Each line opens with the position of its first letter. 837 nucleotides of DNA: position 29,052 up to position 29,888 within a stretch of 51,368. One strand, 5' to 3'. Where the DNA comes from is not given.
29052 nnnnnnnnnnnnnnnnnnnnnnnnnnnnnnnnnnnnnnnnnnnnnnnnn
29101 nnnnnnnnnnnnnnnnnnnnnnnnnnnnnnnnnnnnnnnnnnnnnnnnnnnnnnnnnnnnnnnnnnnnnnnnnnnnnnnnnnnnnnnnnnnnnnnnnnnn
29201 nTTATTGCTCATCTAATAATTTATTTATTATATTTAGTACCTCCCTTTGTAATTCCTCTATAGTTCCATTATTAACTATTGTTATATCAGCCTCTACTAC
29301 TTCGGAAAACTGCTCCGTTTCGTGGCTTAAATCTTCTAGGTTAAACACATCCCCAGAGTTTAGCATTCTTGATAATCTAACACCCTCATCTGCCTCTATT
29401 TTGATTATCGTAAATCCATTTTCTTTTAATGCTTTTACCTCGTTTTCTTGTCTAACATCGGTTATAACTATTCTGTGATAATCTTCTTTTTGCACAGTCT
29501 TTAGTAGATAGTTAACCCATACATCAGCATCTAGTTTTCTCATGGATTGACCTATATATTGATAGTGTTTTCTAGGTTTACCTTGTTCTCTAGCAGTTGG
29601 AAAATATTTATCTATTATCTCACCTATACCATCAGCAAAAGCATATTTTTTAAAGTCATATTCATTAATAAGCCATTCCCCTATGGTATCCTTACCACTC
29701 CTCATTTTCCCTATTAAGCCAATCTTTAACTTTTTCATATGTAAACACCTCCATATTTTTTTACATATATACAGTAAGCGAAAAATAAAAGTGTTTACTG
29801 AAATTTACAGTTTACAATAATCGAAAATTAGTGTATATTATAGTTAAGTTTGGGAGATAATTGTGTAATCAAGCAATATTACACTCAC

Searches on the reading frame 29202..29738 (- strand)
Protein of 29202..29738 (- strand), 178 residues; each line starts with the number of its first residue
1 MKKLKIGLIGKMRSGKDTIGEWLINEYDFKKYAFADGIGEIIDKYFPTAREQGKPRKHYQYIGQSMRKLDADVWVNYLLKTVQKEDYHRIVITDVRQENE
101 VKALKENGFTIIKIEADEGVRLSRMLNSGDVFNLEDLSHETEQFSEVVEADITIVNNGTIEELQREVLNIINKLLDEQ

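Call 3: search_protein_families(library=pfam, proteins=[window:29202-29738:-], max_evalue=0.01)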
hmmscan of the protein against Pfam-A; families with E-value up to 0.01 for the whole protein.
window:29202-29738:- (178 aa): 3 families
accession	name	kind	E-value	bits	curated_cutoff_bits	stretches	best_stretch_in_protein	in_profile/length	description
PF21448.3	DNMK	-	3.2e-17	63.4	27.1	2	68-164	145-230/232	Deoxynucleotide monophosphate kinase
PF13238.12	AAA_18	-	6.3e-07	30.3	29.4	1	6-129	1-112/128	AAA domain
PF04275.20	P-mevalo_kinase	-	8.4e-06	26.1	33.8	1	47-107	51-111/114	Phosphomevalonate kinase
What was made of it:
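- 29202..29738 (-): dNMP kinase, 178 aa. PF21448 at 63.4 bits against a cut-off of 27.1 (call 3).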

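Call 4: search_protein_families(library=phrogs, proteins=[window:29202-29738:-], max_evalue=0.001)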
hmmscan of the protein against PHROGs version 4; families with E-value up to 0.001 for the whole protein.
window:29202-29738:- (178 aa): 2 families
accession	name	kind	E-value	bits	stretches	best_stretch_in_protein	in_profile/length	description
phrog_139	-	other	5.5e-50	171.7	1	1-177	81-266/342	deoxynucleoside monophosphate kinase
phrog_1815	-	other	3.9e-08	34.8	1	81-174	85-181/197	guanylate kinase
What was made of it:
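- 29202..29738 (-): PHROG 139 'deoxynucleoside monophosphate kinase' at 5.5e-50 (call 4).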

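Call 23: search_protein_families(library=ncbifam, proteins=[window:29202-29738:-], max_evalue=0.001)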
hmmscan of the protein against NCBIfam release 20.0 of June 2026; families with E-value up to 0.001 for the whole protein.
window:29202-29738:- (178 aa): 2 families
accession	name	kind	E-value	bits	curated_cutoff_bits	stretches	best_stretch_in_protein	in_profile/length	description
NF006226.0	PRK08356.1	equivalog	1.9e-12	47.3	189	1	2-174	4-193/195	hypothetical protein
TIGR00152.1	TIGR00152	equivalog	0.00073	19.4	65.55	0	6-38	2-33/188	dephospho-CoA kinase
